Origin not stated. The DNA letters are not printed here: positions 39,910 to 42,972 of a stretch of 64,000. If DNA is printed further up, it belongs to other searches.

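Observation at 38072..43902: Non-canonical type-IV-filament module: pilin-like protein + GspF + 908-aa PilX-N-anchored giant + convergent short ATPase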

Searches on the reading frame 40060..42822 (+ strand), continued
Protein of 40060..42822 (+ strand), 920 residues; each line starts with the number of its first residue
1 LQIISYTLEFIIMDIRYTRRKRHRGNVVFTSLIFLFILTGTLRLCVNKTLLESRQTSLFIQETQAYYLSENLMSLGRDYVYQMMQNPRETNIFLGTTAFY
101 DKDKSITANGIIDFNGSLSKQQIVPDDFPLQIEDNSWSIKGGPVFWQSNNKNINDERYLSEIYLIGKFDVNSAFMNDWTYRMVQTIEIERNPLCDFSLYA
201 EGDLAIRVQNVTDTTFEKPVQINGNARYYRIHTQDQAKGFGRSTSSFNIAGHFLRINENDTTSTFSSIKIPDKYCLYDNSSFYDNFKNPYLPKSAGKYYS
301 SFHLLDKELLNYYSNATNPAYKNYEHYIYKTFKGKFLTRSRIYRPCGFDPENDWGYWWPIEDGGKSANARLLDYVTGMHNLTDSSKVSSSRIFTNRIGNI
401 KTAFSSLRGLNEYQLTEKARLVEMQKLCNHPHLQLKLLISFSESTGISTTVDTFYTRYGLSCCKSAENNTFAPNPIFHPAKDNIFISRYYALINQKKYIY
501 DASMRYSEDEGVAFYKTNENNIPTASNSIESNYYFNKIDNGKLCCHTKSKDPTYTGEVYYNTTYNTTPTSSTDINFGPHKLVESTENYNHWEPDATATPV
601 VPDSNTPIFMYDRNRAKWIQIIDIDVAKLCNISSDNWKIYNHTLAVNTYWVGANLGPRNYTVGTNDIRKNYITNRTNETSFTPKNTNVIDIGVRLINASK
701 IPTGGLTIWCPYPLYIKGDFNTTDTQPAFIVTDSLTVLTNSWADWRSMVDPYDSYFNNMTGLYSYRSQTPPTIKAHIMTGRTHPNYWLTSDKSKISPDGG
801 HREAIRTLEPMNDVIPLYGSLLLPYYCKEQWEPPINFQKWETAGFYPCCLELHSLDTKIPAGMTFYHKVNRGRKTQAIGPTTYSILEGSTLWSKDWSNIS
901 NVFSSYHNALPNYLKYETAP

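Call 51: fold_search(model_id=the predicted structure, library=pdb)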
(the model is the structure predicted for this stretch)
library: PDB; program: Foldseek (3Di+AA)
matches with E <= 10: 151; with E <= 0.001: 0
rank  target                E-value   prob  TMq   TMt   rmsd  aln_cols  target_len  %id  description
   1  5i7k_B                1.2e-01  0.10  0.05  0.17  16.1       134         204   16  Crystal Structure of Human SPLUNC1 Dolphin Mutant D1 (G58A, S61A, G62E, G63D, G66D, I67T) (released 2016-05-18)
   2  5i7l_B                1.6e-01  0.10  0.06  0.18  15.4       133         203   18  Crystal Structure of SPLUNC1 Disulfide Mutant M2 (A48C, V253C) (released 2016-05-18)
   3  3wz3                  2.2e-01  0.15  0.06  0.28  12.4       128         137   10  Structure of a periplasmic fragment of TraM (released 2015-06-10)
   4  5i7j_B                9.1e-01  0.04  0.05  0.17  15.3       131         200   14  Crystal Structure of Human SPLUNC1 Disulfide Mutant M3 (I76C, V214C) (released 2016-05-18)
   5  9fei                  1.0e+00  0.15  0.05  0.21   4.4        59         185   12  Crystal structure of protein D: defoliating toxin form Fusarium oxysporum f.sp. vasinfectum (released 2025-05-28)
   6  6mzn                  1.1e+00  0.03  0.04  0.10  19.4       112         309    9  Zebrafish betaglycan orphan domain structure from tetragonal crystal form (released 2019-08-21)
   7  8rj3_D                1.4e+00  0.10  0.05  0.26   4.3        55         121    9  Human RAD52 open ring conformation (released 2024-04-24)
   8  8bjm_A                1.5e+00  0.10  0.04  0.17   5.9        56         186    9  Human full length RAD52 undecamer. (released 2023-11-15)
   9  8rj3_B                1.7e+00  0.09  0.04  0.27   5.9        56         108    9  Human RAD52 open ring conformation (released 2024-04-24)
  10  6iqt_A                1.9e+00  0.11  0.05  0.26   4.3        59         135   10  Crystal Structure of CagV, a VirB8 homolog of T4SS from Helicobacter pylori Strain 26695 (released 2019-11-13)
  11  8rjw_G                1.9e+00  0.08  0.05  0.26   5.0        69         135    6  Human RAD52 open ring - ssDNA complex (released 2024-04-24)
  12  4uv2_M                1.9e+00  0.02  0.04  0.13  14.6        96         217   14  Structure of the curli transport lipoprotein CsgG in a non-lipidated, pre-pore conformation (released 2014-09-24)
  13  5i7k_A                2.1e+00  0.02  0.06  0.17  16.4       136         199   15  Crystal Structure of Human SPLUNC1 Dolphin Mutant D1 (G58A, S61A, G62E, G63D, G66D, I67T) (released 2016-05-18)
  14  8bjm_B                2.2e+00  0.13  0.05  0.20   3.3        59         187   14  Human full length RAD52 undecamer. (released 2023-11-15)
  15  4kgh_B                2.2e+00  0.04  0.05  0.16   5.4        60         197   17  Crystal Structure of human splunc1 lacking the secretion signal sequence (released 2013-09-25)
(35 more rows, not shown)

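Call 59: search_protein_representatives(alignment_id=A1)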
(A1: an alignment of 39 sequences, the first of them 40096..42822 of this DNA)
Query: 39 sequences, 927 profile positions. Proteins with E-value up to 0.001 (for the whole library): 951; up to 1e-10: 78; up to 1e-30: 26. The best 150 are listed.
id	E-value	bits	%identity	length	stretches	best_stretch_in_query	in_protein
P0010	0.0e+00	1393.5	-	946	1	4-927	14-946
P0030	0.0e+00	1389.4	-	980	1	5-927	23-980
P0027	0.0e+00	1196.9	-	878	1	38-922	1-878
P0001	0.0e+00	1164.2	-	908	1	2-927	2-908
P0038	0.0e+00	1135.6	-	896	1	5-926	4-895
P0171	8.8e-266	900.9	-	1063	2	329-922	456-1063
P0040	2.9e-232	790.0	-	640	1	3-613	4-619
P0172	1.2e-223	761.4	-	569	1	333-922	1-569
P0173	9.7e-209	712.1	-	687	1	418-927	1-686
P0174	4.4e-165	567.7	-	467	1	503-927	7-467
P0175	2.1e-153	529.0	-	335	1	6-326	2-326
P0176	5.0e-153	527.7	-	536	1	550-927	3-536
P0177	8.5e-148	510.4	-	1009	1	5-904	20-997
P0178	9.1e-148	510.3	-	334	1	612-927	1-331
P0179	5.3e-138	478.0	-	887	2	338-923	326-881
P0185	9.4e-55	202.5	-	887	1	22-838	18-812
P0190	1.6e-32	128.9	-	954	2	124-904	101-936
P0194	6.9e-16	73.9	-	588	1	687-763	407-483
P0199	1.1e-13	66.6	-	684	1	596-761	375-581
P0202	9.1e-13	63.6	-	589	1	594-762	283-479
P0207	1.6e-12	62.8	-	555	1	682-760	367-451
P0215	2.2e-12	62.3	-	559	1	694-782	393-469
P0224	1.2e-11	59.8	-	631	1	693-826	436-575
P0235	6.7e-11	57.4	-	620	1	694-837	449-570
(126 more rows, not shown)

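Call 60: search_protein_families(library=pfam, proteins=[P0185, P0190, P0194, P0199, P0202, P0207, P0215, P0224, P0235, P0177], max_evalue=0.01)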
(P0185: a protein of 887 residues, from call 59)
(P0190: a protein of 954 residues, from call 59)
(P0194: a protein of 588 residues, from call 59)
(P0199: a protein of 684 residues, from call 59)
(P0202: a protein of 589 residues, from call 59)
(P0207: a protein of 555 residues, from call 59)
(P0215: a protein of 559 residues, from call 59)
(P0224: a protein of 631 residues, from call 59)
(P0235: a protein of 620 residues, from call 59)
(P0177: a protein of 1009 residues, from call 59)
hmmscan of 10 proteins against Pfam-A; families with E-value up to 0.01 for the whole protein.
P0185 (887 aa): 0 families

P0190 (954 aa): 0 families

P0194 (588 aa): 1 family
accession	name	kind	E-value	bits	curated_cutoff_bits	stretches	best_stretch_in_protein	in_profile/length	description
PF14341.11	PilX_N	-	1.8e-05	25.1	25.5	1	14-64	1-51/51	PilX N-terminal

P0199 (684 aa): 0 families

P0202 (589 aa): 0 families

P0207 (555 aa): 0 families

P0215 (559 aa): 1 family
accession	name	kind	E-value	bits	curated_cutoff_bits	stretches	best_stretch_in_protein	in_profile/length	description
PF14341.11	PilX_N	-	0.00075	19.9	25.5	1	17-66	2-51/51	PilX N-terminal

P0224 (631 aa): 0 families

P0235 (620 aa): 0 families

P0177 (1009 aa): 0 families

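Call 62: list_cluster_members(proteins=[P0194, P0215, P0207, P0202, P0185, P0190, P0199, P0224])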
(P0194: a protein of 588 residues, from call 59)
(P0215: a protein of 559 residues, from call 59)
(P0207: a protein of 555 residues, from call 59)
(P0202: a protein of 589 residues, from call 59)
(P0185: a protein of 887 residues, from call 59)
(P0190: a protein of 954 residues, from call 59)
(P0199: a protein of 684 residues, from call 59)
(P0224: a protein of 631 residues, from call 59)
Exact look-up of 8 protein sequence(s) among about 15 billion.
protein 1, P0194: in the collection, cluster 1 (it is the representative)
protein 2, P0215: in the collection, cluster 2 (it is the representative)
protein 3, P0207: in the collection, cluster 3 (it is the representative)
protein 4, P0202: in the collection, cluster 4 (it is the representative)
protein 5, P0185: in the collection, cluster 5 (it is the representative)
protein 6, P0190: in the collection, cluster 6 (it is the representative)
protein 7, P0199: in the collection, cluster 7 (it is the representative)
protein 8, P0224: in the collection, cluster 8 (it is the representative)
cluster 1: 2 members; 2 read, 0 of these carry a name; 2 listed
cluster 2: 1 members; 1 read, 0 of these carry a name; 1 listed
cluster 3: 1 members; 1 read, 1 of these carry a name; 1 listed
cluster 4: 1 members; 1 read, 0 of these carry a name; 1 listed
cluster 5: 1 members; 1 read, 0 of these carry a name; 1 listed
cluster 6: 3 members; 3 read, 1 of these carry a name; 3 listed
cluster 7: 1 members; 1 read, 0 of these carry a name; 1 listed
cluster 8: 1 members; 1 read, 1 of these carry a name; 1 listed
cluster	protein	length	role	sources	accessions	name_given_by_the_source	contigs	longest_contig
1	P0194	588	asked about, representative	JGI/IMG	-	-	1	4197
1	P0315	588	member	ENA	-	-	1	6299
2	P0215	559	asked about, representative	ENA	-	-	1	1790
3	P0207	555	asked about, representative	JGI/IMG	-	hypothetical protein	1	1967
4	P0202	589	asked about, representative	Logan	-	-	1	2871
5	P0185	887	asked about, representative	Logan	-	-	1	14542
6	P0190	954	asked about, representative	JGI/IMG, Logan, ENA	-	-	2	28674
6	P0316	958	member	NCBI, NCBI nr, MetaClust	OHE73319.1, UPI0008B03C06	MAG: hypothetical protein A2Y14_05005 [Verrucomicrobia bacterium GWF2_51_19] | status=active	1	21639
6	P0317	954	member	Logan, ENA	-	-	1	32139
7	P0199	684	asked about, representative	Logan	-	-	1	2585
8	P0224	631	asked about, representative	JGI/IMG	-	hypothetical protein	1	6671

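Call 67: search_protein_families(library=pfam, alignment_id=A3, max_evalue=0.01)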
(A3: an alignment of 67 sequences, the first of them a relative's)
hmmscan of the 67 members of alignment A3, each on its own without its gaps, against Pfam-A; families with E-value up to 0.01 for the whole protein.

A. member 1, P0194 (588 aa): 1 family
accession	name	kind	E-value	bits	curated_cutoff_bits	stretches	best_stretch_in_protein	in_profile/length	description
PF14341.11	PilX_N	-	1.8e-05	25.1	25.5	1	14-64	1-51/51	PilX N-terminal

B. families by the number of members that match (of 67 scanned): 2 families
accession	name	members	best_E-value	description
PF14341.11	PilX_N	14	5e-09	PilX N-terminal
PF05860.19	TPS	1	0.002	TPS secretion domain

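Call 71: find_related_loci(query=A4, collection=metagenome_contigs, flank=8000)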
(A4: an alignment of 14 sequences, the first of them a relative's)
Query A4 (588 aa) in metagenome_contigs; peptide patterns used: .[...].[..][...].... (x = any residue, [..] = any of these).
600 stretches matched a pattern (row limit reached: there are more); 578 encode a relative of the query (tblastn E <= 1e-3); the best 80 are kept; 80 distinct loci.
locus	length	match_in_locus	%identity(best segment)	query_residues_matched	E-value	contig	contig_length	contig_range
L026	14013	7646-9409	77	1-588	0e+0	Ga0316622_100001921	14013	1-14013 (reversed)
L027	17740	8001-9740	48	1-585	4e-168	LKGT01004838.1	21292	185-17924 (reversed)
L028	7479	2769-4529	46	2-585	3e-159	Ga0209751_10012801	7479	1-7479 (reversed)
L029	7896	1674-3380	44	14-585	3e-146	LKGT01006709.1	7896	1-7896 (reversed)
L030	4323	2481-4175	45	15-585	8e-149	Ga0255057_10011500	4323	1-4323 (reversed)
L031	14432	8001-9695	45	14-585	3e-143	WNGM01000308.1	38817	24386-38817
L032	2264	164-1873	42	14-588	8e-152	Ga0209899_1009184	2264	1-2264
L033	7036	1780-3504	43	14-585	5e-137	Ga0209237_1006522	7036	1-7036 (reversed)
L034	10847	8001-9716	44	33-587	4e-133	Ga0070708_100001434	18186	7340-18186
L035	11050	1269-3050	43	1-587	1e-130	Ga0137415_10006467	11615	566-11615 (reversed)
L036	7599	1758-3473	43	33-587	7e-130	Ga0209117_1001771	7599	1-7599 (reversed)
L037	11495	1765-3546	42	1-587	3e-129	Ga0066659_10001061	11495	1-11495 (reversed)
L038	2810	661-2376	43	33-587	2e-134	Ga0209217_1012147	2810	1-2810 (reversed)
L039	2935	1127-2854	42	15-585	6e-133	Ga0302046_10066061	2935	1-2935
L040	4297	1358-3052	42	18-585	3e-127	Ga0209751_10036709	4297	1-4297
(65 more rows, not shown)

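Call 76: search_protein_families(library=pfam, alignment_id=A5, max_evalue=0.001)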
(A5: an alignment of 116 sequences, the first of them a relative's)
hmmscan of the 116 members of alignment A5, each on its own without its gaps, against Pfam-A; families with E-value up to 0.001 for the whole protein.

A. member 1, L026:7149-7538:+ (129 aa): 1 family
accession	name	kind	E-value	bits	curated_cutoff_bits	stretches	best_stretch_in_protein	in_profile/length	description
PF07963.17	N_methyl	-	1.1e-05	25.2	21.2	1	8-30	5-27/27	Prokaryotic N-terminal methylation motif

B. families by the number of members that match (of 116 scanned): 51 families (the first 25 are shown)
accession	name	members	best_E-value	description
PF07963.17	N_methyl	60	3.2e-10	Prokaryotic N-terminal methylation motif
PF12019.13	GspH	7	1.1e-10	Type II transport protein GspH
PF07690.21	MFS_1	3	9.2e-20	Major Facilitator Superfamily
PF00515.34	TPR_1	2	2.9e-28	Tetratricopeptide repeat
PF07719.23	TPR_2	2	1.6e-27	Tetratricopeptide repeat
PF13181.12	TPR_8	2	6.7e-26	Tetratricopeptide repeat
PF13431.12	TPR_17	2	1.1e-25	Tetratricopeptide repeat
PF01564.23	Spermine_synth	2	2.1e-23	Spermine/spermidine synthase domain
PF13432.12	TPR_16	2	1.3e-22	Tetratricopeptide repeat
PF14559.12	TPR_19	2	4.3e-21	Tetratricopeptide repeat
PF13428.12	TPR_14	2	1e-15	Tetratricopeptide repeat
PF13424.12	TPR_12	2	3.3e-15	Tetratricopeptide repeat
PF00404.24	Dockerin_1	2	1.7e-10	Dockerin type I domain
PF14341.11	PilX_N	2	5.9e-07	PilX N-terminal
PF16732.10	ComP_DUS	2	1.2e-06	Type IV minor pilin ComP, DNA uptake sequence receptor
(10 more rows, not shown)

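Call 78: search_protein_families(library=pfam, alignment_id=A6, max_evalue=0.001)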
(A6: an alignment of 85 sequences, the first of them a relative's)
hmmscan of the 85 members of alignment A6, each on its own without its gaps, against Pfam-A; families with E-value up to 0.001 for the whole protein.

A. member 1, L028:4615-4992:+ (125 aa): 1 family
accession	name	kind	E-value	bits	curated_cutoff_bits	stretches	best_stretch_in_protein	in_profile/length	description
PF07963.17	N_methyl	-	5.7e-09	35.6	21.2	1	4-29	1-26/27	Prokaryotic N-terminal methylation motif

B. families by the number of members that match (of 85 scanned): 77 families (the first 25 are shown)
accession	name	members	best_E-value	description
PF07963.17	N_methyl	10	5.7e-09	Prokaryotic N-terminal methylation motif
PF11104.14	PilM_2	7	9.6e-71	Type IV pilus assembly protein PilM;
PF14341.11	PilX_N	5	9.4e-11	PilX N-terminal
PF13561.12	adh_short_C2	3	6.1e-64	Enoyl-(Acyl carrier protein) reductase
PF00106.31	adh_short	3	2.3e-57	short chain dehydrogenase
PF08659.16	KR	3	6.5e-14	KR domain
PF14450.12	FtsA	3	9.7e-10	Cell division protein FtsA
PF01656.29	CbiA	3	1.8e-09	CobQ/CobB/MinD/ParA nucleotide binding domain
PF10609.15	ParA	3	2e-09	NUBPL iron-transfer P-loop NTPase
PF01370.27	Epimerase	3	1.5e-07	NAD dependent epimerase/dehydratase family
PF13401.12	AAA_22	3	2.5e-07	AAA domain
PF12019.13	GspH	3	6.2e-05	Type II transport protein GspH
PF00448.28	SRP54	2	7e-76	SRP54-type protein, GTPase domain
PF01965.30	DJ-1_PfpI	2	1.7e-51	DJ-1/PfpI family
PF01914.23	MarC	2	6.9e-43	MarC family integral membrane protein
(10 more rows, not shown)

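Call 86: search_solved_structures(query=A3, max_evalue=1)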
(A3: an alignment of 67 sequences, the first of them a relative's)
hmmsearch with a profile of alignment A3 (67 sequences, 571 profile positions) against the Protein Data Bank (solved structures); distinct sequences matched with E-value up to 1: 1.
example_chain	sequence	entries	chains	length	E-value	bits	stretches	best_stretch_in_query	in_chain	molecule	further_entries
4myp_A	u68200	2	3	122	0.021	16.9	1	287-376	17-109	Iron-regulated surface determinant protein A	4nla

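Call 87: search_protein_families(library=ncbifam, alignment_id=A4, max_evalue=0.01)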
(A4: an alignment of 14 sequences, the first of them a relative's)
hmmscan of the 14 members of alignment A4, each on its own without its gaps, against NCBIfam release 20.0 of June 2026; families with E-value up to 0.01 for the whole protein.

A. member 1, P0194 (588 aa): 1 family
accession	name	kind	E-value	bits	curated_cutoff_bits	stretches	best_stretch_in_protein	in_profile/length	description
NF038301.1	EPS_HpsA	equivalog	2.3e-15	55.4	400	2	466-566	1322-1442/1503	hormogonium polysaccharide biosynthesis protein HpsA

B. families by the number of members that match (of 14 scanned): 3 families
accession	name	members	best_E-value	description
NF038301.1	EPS_HpsA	14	3.3e-25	hormogonium polysaccharide biosynthesis protein HpsA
NF037980.1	T2SS_GspK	4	1.5e-08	type II secretion system minor pseudopilin GspK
TIGR02600.1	Verru_Chthon_A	1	0.0041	Verru_Chthon cassette protein A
